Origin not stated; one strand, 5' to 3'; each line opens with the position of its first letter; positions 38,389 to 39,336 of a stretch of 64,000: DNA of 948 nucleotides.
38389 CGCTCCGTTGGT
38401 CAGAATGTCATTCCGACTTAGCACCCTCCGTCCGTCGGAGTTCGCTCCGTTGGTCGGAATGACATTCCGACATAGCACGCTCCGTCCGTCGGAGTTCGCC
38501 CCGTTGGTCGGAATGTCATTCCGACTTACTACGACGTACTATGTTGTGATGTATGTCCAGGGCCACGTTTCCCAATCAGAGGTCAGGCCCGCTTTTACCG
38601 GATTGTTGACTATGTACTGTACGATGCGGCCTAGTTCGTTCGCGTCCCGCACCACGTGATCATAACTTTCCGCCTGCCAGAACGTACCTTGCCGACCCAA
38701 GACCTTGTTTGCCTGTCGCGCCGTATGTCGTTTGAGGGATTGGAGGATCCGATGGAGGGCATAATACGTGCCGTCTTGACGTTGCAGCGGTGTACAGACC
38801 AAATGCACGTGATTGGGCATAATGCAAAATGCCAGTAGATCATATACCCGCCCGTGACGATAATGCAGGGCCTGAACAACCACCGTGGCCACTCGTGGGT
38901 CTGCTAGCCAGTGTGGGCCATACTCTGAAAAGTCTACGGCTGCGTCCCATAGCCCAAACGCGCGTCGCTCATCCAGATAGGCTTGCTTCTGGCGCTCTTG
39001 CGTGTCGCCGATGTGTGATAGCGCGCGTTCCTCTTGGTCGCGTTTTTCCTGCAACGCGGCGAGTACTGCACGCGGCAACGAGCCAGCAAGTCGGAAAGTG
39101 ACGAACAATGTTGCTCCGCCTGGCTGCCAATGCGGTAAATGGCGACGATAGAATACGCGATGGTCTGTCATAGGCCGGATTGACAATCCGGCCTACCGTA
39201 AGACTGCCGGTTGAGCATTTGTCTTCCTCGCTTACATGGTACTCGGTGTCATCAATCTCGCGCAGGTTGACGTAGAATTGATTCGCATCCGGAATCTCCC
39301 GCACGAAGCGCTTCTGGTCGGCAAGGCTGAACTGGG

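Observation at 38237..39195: Second, unrelated RAYT gene next to a six-unit tandem array of a 19-bp palindrome at 54-bp periodicity (BIME-like), with a perfect 25-bp palindrome at its start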

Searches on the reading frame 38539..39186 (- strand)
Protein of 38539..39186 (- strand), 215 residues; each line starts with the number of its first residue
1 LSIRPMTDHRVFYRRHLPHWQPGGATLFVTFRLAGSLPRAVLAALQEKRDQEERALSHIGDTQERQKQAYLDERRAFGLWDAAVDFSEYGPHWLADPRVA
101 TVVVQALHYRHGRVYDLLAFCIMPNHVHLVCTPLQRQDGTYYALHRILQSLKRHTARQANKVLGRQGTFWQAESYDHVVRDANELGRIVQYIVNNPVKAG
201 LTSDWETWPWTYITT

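Call 5: search_protein_families(library=pfam, proteins=[window:38539-39186:-], max_evalue=0.01)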
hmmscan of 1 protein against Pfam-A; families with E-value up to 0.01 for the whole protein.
window:38539-39186:- (215 aa): 1 family
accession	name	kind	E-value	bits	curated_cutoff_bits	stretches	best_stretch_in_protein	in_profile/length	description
PF01797.21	Y1_Tnp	-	3.3e-06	27.7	23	1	115-195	41-121/121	Transposase IS200 like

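Call 6: search_protein_families(library=ncbifam, proteins=[window:38539-39186:-], max_evalue=0.01)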
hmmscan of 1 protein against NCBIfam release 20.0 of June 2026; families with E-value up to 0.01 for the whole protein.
window:38539-39186:- (215 aa): 1 family
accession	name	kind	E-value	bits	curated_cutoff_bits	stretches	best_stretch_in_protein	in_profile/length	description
NF047646.1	REP_Tyr_transpos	equivalog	2.1e-23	82.9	80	1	93-210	24-145/146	REP-associated tyrosine transposase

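Call 9: find_homologous_proteins(query=window:38539-39171:-)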
Query window:38539-39171:- (210 aa): 3358 proteins with E <= 0.001 among 3661 candidates; the best 120 are listed.
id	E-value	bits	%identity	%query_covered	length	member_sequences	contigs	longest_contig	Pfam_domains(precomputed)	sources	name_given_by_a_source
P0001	1.0e-125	435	99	90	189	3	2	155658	PF01797.22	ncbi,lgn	-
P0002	2.1e-121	421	85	99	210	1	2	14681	-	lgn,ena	-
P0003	6.0e-120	417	83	99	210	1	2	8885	PF01797.22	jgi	jgi:putative transposase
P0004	2.7e-117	408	81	99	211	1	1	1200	PF01797.22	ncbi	-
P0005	1.3e-113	396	79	100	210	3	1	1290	PF01797.22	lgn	-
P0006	6.4e-113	394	79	99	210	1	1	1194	PF01797.22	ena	-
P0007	2.4e-111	388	78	99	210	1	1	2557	PF01797.22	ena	-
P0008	1.2e-109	383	78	99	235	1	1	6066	-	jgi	-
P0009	6.1e-109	381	77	100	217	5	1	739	-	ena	-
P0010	4.2e-108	378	76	99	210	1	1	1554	PF01797.22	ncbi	-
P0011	2.2e-106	372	75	100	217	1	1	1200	-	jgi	jgi:REP element-mobilizing transposase RayT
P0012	1.8e-105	369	73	100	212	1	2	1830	-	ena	-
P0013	3.4e-105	368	73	99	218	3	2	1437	-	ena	-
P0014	5.7e-104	364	74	100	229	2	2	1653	PF01797.22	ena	-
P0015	6.6e-104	364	73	100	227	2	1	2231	-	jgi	-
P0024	4.4e-99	348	72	99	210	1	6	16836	PF01797.22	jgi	jgi:putative transposase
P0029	2.8e-98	346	70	100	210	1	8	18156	-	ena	-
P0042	2.1e-93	330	69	99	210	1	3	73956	PF01797.22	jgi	jgi:putative transposase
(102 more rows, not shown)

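Call 12: find_encoding_contigs(protein=P0001, flank=5000, max_places=4)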
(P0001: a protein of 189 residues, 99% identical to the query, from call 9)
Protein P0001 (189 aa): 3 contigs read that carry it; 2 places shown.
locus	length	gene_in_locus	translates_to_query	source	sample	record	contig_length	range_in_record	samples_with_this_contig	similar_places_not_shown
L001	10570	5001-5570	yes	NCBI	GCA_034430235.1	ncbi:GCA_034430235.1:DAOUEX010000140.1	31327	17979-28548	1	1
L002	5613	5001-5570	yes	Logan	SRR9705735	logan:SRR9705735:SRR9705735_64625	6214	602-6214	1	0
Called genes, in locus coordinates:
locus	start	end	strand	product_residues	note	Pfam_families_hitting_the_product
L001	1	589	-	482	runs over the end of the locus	PF02310:B12-binding, PF04055:Radical_SAM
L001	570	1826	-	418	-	PF13439:Glyco_transf_4, PF13579:Glyco_trans_4_4, PF00534:Glycos_transf_1, PF13692:Glyco_trans_1_4, PF13524:Glyco_trans_1_2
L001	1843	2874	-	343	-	PF01073:3Beta_HSD, PF01370:Epimerase, PF02719:Polysacc_synt_2 (weak), PF04321:RmlD_sub_bind, PF07993:NAD_binding_4 (faint), PF13460:NAD_binding_10 (weak), PF16363:GDP_Man_Dehyd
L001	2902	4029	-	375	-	PF01073:3Beta_HSD, PF01370:Epimerase, PF02719:Polysacc_synt_2, PF05368:NmrA, PF13460:NAD_binding_10, PF16363:GDP_Man_Dehyd, PF01370:Epimerase, PF16363:GDP_Man_Dehyd, +1 more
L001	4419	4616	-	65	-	-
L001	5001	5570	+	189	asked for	PF01797:Y1_Tnp (weak)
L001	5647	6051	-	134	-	-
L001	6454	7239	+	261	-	-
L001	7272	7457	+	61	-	-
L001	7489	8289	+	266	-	PF12838:Fer4_7 (faint), PF12801:Fer4_5 (weak), PF00037:Fer4 (weak)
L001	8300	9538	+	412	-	PF05977:MFS_3, PF13347:MFS_2 (faint), PF07690:MFS_1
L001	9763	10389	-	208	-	PF12654:DUF3786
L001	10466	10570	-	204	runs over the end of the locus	PF28549:NDPSase_N, PF00293:NUDIX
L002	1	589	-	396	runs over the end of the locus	?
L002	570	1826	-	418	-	PF13439:Glyco_transf_4, PF13579:Glyco_trans_4_4, PF00534:Glycos_transf_1, PF13692:Glyco_trans_1_4, PF13524:Glyco_trans_1_2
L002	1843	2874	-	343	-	PF01073:3Beta_HSD, PF01370:Epimerase, PF02719:Polysacc_synt_2 (weak), PF04321:RmlD_sub_bind, PF07993:NAD_binding_4 (faint), PF13460:NAD_binding_10 (weak), PF16363:GDP_Man_Dehyd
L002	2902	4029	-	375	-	PF01073:3Beta_HSD, PF01370:Epimerase, PF02719:Polysacc_synt_2, PF05368:NmrA, PF13460:NAD_binding_10, PF16363:GDP_Man_Dehyd, PF01370:Epimerase, PF16363:GDP_Man_Dehyd, +1 more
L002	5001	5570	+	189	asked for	PF01797:Y1_Tnp (weak)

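Call 13: find_encoding_contigs(protein=P0002, flank=5000, max_places=4)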
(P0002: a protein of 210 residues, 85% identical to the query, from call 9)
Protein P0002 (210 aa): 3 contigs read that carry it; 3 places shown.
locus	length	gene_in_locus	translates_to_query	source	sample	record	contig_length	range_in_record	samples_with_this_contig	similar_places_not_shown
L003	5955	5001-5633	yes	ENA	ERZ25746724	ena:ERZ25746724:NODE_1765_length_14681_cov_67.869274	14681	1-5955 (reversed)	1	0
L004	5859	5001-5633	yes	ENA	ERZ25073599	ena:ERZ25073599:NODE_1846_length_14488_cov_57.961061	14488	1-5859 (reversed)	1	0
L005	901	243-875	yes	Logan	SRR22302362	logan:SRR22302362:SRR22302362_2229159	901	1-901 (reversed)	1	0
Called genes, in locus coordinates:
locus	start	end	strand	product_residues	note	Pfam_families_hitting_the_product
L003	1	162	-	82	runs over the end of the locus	PF04255:DUF433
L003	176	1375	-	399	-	PF02771:Acyl-CoA_dh_N, PF02770:Acyl-CoA_dh_M, PF00441:Acyl-CoA_dh_1, PF08028:Acyl-CoA_dh_2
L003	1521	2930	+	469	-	PF13371:TPR_9 (faint), PF00515:TPR_1 (faint), PF07719:TPR_2 (faint), PF13174:TPR_6 (faint), PF14559:TPR_19 (weak), PF13432:TPR_16, PF14559:TPR_19 (weak), PF13432:TPR_16 (weak), +7 more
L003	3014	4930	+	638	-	PF12564:TypeIII_RM_meth, PF01555:N6_N4_Mtase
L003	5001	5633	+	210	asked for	-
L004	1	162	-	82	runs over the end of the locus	PF04255:DUF433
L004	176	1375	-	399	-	PF02771:Acyl-CoA_dh_N, PF02770:Acyl-CoA_dh_M, PF00441:Acyl-CoA_dh_1, PF08028:Acyl-CoA_dh_2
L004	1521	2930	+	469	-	PF13371:TPR_9 (faint), PF00515:TPR_1 (faint), PF07719:TPR_2 (faint), PF13174:TPR_6 (faint), PF14559:TPR_19 (weak), PF13432:TPR_16, PF14559:TPR_19 (weak), PF13432:TPR_16, +7 more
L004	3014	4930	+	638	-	PF12564:TypeIII_RM_meth, PF01555:N6_N4_Mtase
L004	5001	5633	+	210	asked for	-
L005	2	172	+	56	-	?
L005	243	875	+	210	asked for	-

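Call 14: find_encoding_contigs(protein=P0003, flank=5000, max_places=4)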
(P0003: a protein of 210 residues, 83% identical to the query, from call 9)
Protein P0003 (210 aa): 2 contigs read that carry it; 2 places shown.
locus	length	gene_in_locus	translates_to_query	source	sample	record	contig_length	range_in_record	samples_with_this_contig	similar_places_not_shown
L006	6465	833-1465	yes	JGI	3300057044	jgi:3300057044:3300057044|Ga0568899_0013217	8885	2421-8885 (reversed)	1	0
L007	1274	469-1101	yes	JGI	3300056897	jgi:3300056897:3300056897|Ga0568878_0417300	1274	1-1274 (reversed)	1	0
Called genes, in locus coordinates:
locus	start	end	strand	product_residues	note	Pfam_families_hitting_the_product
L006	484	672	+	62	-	-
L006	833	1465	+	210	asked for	PF01797:Y1_Tnp (weak)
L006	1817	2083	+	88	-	-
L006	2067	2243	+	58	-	-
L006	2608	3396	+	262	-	-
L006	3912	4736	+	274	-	-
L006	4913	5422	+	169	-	PF12675:DUF3795 (weak)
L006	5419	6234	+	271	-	PF02678:Pirin (weak)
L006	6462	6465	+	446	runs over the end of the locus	PF22039:HUTI_composite_bact (weak), PF01979:Amidohydro_1, PF07969:Amidohydro_3 (weak)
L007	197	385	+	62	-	-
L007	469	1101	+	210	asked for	PF01797:Y1_Tnp (weak)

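Call 22: find_related_loci(query=window:38539-39171:-, collection=metagenome_contigs, flank=3000)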
Query window:38539-39171:- (210 aa) in metagenome_contigs; peptide patterns used: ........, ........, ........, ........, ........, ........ (x = any residue, [..] = any of these).
600 stretches matched a pattern (row limit reached: there are more); 527 encode a relative of the query (tblastn E <= 1e-3); the best 80 are kept; 80 distinct loci.
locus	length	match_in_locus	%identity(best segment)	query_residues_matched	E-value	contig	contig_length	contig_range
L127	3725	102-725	71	1-208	2e-102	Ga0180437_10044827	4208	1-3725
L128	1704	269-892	69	1-208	1e-103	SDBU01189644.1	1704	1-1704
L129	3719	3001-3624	64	1-208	2e-93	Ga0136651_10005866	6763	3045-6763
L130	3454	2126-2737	66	5-208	1e-93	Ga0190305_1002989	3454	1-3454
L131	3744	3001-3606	65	7-208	1e-86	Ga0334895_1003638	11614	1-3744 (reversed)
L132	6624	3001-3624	59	1-208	9e-85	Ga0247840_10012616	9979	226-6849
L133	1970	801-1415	59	3-207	5e-87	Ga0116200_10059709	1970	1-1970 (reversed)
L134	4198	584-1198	60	4-208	3e-83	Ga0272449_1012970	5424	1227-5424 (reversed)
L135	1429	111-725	60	3-207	4e-88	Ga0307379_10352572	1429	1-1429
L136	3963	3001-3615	60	3-207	4e-82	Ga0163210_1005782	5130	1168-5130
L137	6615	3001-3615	60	3-207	8e-82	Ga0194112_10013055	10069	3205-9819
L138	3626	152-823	57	1-208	2e-82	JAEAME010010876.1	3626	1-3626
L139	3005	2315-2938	59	1-208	1e-82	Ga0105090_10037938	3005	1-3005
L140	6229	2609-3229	57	3-209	4e-81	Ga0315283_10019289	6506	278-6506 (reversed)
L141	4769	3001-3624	59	3-210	5e-81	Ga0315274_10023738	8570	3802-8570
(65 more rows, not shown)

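Call 32: search_solved_structures(query=window:38539-39171:-, max_evalue=0.01, show_alignments=1)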
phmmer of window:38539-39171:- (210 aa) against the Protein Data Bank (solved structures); distinct sequences matched with E-value up to 0.01: 1.
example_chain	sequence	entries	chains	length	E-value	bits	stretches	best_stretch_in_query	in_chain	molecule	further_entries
4er8_A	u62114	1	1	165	1e-05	28.4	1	103-206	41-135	TnpArep for protein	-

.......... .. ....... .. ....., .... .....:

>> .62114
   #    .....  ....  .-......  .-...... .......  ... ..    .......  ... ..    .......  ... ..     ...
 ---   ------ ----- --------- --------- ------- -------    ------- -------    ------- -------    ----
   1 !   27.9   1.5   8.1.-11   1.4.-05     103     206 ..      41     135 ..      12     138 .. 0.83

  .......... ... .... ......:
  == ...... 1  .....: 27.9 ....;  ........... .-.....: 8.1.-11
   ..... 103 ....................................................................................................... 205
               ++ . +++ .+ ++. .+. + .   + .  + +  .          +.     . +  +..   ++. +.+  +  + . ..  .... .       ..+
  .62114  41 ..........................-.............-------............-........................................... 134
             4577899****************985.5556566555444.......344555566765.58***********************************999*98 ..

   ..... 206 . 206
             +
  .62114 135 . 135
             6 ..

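Call 63: search_protein_families(library=pfam, proteins=[L003:3014-4930:+], max_evalue=0.001)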
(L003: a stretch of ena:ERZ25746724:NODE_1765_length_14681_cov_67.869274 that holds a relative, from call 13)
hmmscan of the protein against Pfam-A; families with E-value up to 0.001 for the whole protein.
L003:3014-4930:+ (638 aa): 2 families
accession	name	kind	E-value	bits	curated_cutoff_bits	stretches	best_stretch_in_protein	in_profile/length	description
PF01555.25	N6_N4_Mtase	-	8.6e-38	130.9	26.7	1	202-500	1-211/221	DNA methylase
PF12564.13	TypeIII_RM_meth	-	2.4e-19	69.8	25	1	38-98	2-56/56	Type III restriction/modification enzyme methylation subunit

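Call 68: find_encoding_contigs(protein=P0042, flank=6000, max_places=2)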
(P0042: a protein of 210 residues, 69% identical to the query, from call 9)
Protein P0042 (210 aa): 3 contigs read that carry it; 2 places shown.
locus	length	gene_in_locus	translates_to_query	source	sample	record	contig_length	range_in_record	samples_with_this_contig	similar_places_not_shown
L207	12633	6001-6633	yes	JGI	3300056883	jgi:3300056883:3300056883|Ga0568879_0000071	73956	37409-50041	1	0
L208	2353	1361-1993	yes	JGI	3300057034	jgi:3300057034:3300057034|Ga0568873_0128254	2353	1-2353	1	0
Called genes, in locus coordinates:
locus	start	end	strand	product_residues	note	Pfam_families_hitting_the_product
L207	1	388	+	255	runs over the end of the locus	PF00005:ABC_tran, PF13304:AAA_21 (faint), PF12399:BCA_ABC_TP_C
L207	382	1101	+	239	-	PF00005:ABC_tran, PF13304:AAA_21 (weak)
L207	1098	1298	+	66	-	-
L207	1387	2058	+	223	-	PF00571:CBS, PF22190:TTHA0829-like_ACT (weak), PF01842:ACT (weak)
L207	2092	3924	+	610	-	PF01855:POR_N, PF02775:TPP_enzyme_C, PF12838:Fer4_7 (faint), PF00037:Fer4 (faint), PF12797:Fer4_2 (faint), PF13237:Fer4_10 (faint)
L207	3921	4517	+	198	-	PF01558:POR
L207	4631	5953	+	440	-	PF00501:AMP-binding, PF14535:AMP-binding_C_2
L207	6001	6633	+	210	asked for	PF01797:Y1_Tnp (faint)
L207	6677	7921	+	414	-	PF00083:Sugar_tr (faint), PF06779:MFS_4, PF07690:MFS_1, PF01306:LacY_symp (faint)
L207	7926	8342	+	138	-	PF03061:4HBT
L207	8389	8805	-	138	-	PF00037:Fer4 (faint), PF12797:Fer4_2 (faint), PF12837:Fer4_6 (faint), PF13237:Fer4_10 (weak), PF14697:Fer4_21 (faint), PF12800:Fer4_4 (faint), PF12838:Fer4_7, PF13187:Fer4_9, +1 more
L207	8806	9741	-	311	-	PF00146:NADHdh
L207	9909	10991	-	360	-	PF00374:NiFeSe_Hases, PF00346:Complex1_49kDa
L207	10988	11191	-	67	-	-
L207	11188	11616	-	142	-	PF00329:Complex1_30kDa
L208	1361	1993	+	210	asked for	PF01797:Y1_Tnp (faint)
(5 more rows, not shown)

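Call 69: find_encoding_contigs(protein=P0029, flank=6000, max_places=3)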
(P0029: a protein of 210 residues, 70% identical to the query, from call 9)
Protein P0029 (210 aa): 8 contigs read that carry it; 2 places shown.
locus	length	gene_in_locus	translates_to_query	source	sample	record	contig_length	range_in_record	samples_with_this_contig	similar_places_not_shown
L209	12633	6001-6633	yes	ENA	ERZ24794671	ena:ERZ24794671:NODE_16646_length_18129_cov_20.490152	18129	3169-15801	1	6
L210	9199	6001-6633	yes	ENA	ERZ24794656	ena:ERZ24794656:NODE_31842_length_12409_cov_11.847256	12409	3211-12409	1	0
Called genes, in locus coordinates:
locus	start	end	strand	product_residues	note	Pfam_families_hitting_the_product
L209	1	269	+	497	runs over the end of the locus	PF06253:MTTB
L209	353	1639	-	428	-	PF01306:LacY_symp (weak), PF12832:MFS_1_like, PF07690:MFS_1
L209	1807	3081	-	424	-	PF20434:BD-FAE, PF07859:Abhydrolase_3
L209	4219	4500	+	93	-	PF00478:IMPDH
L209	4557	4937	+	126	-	PF00571:CBS (weak)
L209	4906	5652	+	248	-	PF00478:IMPDH, PF03060:NMO (weak), PF01070:FMN_dh (weak)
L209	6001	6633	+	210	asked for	-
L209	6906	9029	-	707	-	-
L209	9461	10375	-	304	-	PF00892:EamA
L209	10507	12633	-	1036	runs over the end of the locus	PF01483:P_proprotein (weak)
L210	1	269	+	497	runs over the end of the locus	PF06253:MTTB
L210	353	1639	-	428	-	PF01306:LacY_symp (weak), PF12832:MFS_1_like, PF07690:MFS_1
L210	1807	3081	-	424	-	PF20434:BD-FAE, PF07859:Abhydrolase_3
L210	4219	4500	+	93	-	PF00478:IMPDH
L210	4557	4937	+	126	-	PF00571:CBS (weak)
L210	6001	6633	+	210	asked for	-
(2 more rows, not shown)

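Call 70: find_encoding_contigs(protein=P0024, flank=6000, max_places=3)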
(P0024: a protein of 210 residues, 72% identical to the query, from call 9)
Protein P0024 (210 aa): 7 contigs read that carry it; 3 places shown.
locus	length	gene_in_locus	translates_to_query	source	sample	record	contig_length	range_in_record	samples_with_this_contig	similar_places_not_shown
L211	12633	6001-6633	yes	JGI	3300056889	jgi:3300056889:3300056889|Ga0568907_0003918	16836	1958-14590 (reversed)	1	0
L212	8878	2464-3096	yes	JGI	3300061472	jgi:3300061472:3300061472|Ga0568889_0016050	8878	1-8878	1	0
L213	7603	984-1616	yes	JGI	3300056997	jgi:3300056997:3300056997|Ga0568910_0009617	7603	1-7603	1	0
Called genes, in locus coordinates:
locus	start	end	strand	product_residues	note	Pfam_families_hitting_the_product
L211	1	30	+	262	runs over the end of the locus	PF00005:ABC_tran, PF13304:AAA_21 (faint), PF12399:BCA_ABC_TP_C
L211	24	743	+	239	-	PF00005:ABC_tran, PF13304:AAA_21 (faint)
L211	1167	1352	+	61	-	-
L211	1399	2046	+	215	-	PF00571:CBS, PF01842:ACT, PF22190:TTHA0829-like_ACT (weak)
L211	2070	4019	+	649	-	PF01855:POR_N, PF12837:Fer4_6 (faint), PF02775:TPP_enzyme_C, PF00037:Fer4 (faint), PF12797:Fer4_2 (faint), PF12838:Fer4_7 (weak), PF13237:Fer4_10 (weak)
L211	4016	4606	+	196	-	PF01558:POR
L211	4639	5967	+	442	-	PF00501:AMP-binding, PF14535:AMP-binding_C_2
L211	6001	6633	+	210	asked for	PF01797:Y1_Tnp (weak)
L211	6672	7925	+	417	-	PF06779:MFS_4, PF07690:MFS_1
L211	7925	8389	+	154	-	PF14539:DUF4442, PF13622:4HBT_3 (faint), PF03061:4HBT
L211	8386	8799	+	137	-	PF03061:4HBT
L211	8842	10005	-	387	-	PF00155:Aminotran_1_2, PF01041:DegT_DnrJ_EryC1 (weak)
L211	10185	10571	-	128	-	PF13187:Fer4_9, PF14697:Fer4_21 (faint), PF12797:Fer4_2 (faint), PF12837:Fer4_6 (faint), PF13237:Fer4_10 (weak), PF12800:Fer4_4 (faint), PF12838:Fer4_7, PF00037:Fer4 (weak), +1 more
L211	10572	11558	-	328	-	PF00146:NADHdh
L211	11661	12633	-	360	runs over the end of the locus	PF00374:NiFeSe_Hases, PF00346:Complex1_49kDa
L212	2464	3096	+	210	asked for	PF01797:Y1_Tnp (weak)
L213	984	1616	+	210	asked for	PF01797:Y1_Tnp (weak)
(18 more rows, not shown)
